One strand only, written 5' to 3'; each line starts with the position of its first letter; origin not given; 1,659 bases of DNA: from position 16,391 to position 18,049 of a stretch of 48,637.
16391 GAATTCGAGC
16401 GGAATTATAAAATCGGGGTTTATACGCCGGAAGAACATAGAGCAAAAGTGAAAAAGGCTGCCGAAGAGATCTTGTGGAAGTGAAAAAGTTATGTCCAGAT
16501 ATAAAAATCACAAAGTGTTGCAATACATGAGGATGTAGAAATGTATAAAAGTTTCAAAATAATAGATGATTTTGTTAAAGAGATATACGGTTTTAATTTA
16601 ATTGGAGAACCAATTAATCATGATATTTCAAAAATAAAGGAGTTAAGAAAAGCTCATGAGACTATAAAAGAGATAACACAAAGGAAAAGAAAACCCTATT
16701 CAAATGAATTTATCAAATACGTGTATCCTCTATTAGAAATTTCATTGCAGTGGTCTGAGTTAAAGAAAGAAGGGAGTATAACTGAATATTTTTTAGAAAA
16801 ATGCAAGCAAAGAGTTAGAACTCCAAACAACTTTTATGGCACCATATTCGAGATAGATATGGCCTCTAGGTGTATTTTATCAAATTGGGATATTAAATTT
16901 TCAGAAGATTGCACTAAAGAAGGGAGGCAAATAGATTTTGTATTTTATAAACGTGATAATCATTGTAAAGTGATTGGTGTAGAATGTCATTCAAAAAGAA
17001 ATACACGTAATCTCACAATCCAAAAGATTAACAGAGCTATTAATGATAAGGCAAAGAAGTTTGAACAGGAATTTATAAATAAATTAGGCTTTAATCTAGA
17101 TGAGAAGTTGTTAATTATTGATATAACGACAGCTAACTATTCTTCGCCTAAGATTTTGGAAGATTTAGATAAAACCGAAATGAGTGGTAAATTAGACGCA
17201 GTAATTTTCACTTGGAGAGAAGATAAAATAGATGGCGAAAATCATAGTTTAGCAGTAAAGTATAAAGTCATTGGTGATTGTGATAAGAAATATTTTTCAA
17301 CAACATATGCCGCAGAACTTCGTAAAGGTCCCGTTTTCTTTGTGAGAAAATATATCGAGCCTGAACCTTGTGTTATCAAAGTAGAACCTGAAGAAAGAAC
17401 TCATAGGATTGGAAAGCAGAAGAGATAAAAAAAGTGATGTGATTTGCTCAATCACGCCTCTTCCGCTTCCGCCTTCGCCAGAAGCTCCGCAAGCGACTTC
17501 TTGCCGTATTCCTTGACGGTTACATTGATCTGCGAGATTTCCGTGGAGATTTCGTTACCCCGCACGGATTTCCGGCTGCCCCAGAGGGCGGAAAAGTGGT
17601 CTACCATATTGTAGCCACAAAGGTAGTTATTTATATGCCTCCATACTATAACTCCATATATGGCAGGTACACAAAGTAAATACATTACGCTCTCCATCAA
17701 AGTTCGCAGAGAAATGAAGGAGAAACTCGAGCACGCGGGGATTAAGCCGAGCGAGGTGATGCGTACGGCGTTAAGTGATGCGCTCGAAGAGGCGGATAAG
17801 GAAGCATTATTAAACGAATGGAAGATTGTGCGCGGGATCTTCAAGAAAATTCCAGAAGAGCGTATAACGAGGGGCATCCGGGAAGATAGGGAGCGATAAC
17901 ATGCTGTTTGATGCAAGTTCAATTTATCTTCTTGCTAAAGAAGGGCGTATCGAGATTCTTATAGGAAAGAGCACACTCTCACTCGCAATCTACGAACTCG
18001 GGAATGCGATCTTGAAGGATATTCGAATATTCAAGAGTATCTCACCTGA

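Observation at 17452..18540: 125-bp duplication of the rps6e 3' end brackets a vapBC cassette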

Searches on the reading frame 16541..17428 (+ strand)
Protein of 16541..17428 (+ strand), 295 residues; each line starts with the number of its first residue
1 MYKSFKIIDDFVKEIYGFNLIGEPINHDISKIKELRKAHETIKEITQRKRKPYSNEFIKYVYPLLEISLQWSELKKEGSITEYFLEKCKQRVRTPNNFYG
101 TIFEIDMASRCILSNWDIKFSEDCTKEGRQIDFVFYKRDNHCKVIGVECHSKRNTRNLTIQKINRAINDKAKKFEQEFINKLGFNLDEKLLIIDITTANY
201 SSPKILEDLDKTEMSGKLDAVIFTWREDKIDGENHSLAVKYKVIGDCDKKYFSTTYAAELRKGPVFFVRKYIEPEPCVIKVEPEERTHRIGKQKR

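Call 7: search_protein_families(library=pfam, proteins=[window:16541-17428:+], max_evalue=0.01)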
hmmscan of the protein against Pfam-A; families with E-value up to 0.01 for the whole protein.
window:16541-17428:+ (295 aa): 0 families

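Call 18: find_encoding_contigs(protein=window:16541-17428:+, flank=5000, max_places=10)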
Protein window:16541-17428:+ (295 aa): 9 contigs read that carry it; 3 places shown.
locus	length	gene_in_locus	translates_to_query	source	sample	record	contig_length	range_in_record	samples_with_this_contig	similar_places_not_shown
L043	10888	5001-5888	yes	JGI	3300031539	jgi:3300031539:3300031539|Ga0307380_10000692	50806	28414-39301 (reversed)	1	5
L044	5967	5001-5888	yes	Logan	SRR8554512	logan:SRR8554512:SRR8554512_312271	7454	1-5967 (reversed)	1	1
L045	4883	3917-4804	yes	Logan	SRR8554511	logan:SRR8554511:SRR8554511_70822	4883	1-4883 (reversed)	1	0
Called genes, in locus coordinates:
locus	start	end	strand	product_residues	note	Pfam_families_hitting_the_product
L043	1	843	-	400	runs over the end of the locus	PF01656:CbiA, PF02374:ArsA_ATPase, PF13614:AAA_31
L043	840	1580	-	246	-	PF00535:Glycos_transf_2, PF10111:Glyco_tranf_2_2 (weak), PF13641:Glyco_tranf_2_3 (weak)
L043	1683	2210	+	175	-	PF02926:THUMP (faint)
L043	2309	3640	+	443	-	PF08543:Phos_pyr_kin, PF00294:PfkB (weak), PF10120:ThiN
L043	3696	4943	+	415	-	PF01966:HD, PF19276:HD_assoc_2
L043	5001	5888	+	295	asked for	-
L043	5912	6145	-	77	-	PF01092:Ribosomal_S6e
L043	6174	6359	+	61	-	-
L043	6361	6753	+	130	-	-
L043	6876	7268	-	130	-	PF01092:Ribosomal_S6e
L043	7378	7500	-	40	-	-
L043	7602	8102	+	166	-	-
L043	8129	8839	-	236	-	-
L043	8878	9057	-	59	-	-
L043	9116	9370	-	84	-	PF09851:SHOCT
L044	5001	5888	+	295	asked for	-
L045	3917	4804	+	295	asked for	-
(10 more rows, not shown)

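Call 21: search_protein_families(library=ncbifam, proteins=[window:16541-17428:+], max_evalue=0.1)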
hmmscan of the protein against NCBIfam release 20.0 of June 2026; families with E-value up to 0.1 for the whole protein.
window:16541-17428:+ (295 aa): 0 families

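Call 22: search_protein_families(library=padloc, proteins=[window:16541-17428:+], max_evalue=0.1)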
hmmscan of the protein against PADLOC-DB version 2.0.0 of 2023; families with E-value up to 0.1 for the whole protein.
window:16541-17428:+ (295 aa): 0 families

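Call 23: search_protein_families(library=phrogs, proteins=[window:16541-17428:+], max_evalue=0.1)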
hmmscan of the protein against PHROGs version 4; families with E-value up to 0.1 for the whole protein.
window:16541-17428:+ (295 aa): 0 families

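Call 49: find_homologous_proteins(query=window:16541-17428:+, max_evalue=0.001)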
Query window:16541-17428:+ (295 aa): 74 proteins with E <= 0.001 among 789 candidates.
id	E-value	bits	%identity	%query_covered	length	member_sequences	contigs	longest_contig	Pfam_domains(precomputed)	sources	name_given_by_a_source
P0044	1.8e-193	659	99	100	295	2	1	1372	-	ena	-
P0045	5.7e-159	546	86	97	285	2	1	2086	-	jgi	jgi:hypothetical protein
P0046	1.6e-131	456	85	82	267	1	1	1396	-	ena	-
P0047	6.2e-128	444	71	97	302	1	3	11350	-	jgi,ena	-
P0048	5.9e-127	441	69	97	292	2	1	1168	-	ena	-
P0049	5.6e-126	438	70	97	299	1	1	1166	-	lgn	-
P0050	2.0e-125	436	69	97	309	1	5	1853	-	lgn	-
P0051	7.2e-124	431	70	97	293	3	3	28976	-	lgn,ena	-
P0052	1.1e-122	427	65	99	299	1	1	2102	-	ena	-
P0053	2.1e-121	423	67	97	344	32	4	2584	-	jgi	-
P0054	1.1e-119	417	68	97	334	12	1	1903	-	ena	-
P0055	6.7e-119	414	65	97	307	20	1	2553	-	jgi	-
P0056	2.2e-118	413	67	97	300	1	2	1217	-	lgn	-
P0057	1.2e-117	410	65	97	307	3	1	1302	-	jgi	-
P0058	1.1e-116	407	65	97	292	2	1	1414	-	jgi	-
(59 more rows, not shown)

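Call 63: find_encoding_contigs(protein=P0045, flank=3000, max_places=4)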
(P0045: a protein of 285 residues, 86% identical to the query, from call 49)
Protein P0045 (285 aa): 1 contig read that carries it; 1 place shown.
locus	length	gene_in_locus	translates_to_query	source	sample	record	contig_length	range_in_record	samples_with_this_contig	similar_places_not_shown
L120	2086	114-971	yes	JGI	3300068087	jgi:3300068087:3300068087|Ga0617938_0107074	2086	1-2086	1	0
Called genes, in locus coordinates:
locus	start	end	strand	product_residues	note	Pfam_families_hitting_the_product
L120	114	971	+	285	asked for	-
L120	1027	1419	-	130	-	PF01092:Ribosomal_S6e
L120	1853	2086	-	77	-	?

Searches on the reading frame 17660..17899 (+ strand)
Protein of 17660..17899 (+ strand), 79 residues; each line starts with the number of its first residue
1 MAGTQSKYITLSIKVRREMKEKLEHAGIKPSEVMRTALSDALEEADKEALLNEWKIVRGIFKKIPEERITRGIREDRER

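Call 7: search_protein_families(library=pfam, proteins=[window:17660-17899:+], max_evalue=0.01)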
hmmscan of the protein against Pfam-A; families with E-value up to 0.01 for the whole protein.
window:17660-17899:+ (79 aa): 0 families

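Call 21: search_protein_families(library=ncbifam, proteins=[window:17660-17899:+], max_evalue=0.1)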
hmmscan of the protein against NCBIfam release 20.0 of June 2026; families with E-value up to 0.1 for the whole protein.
window:17660-17899:+ (79 aa): 2 families
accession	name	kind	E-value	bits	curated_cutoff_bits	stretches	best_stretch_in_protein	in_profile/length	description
NF050799.1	TA_anti_VapB_Sulfo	equivalog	4.8e-08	33.5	60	1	11-78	2-69/69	type II toxin-antitoxin system VapB family antitoxin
NF045893.1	ICE_Mbov_0398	domain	0.011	15.6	80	1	17-55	17-55/159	Mbov_0398 family ICE element protein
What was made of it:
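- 17660..17899 (+): vapB antitoxin (79 aa), probably a ribbon-helix-helix protein. NCBIfam TA_anti_VapB_Sulfo at 4.8e-8, below its cut-off (call 21).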

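Call 22: search_protein_families(library=padloc, proteins=[window:17660-17899:+], max_evalue=0.1)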
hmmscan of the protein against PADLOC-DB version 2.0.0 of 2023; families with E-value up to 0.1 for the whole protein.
window:17660-17899:+ (79 aa): 0 families

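Call 23: search_protein_families(library=phrogs, proteins=[window:17660-17899:+], max_evalue=0.1)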
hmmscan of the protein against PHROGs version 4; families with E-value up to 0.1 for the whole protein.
window:17660-17899:+ (79 aa): 4 families
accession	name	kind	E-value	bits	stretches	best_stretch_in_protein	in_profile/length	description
phrog_7325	-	transcription regulation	0.0035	18.5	1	10-57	58-109/151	CopG-like transcriptional repressor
phrog_22338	-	unknown function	0.015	16.3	1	9-46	60-97/207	-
phrog_2819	-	unknown function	0.034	15.2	1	8-49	98-139/152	-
phrog_27403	-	unknown function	0.046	14.7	1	21-78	5-67/165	-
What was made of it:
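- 17660..17899 (+): PHROG CopG-like at 0.0035 (call 23).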

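Call 60: search_solved_structures(query=window:17660-17899:+, max_evalue=1)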
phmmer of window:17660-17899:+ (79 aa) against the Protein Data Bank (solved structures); distinct sequences matched with E-value up to 1: 6.
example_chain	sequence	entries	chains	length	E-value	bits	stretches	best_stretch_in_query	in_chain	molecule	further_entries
6een_C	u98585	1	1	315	3.4e-15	59.1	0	18-47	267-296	Designer Pentatricopeptide Protein dPPR10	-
6een_A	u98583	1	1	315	3.9e-13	52.6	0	18-47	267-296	Designer Pentatricopeptide Protein dPPR10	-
6een_D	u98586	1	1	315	1.6e-12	50.7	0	18-47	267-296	Designer Pentatricopeptide Protein dPPR10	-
5i9h_A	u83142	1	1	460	3e-08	37.1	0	20-48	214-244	pentatricopeptide repeat protein dPPR-U8G2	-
5i9g_C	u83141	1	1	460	4.4e-08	36.6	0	20-49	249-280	pentatricopeptide repeat protein dPPR-U8C2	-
6een_B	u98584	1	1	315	7.1e-08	36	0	19-47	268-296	Designer Pentatricopeptide Protein dPPR10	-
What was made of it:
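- Tried and rejected: PDB hits of VapB to designed PPR proteins are low-complexity artefacts, with no stretch passing threshold (call 60).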
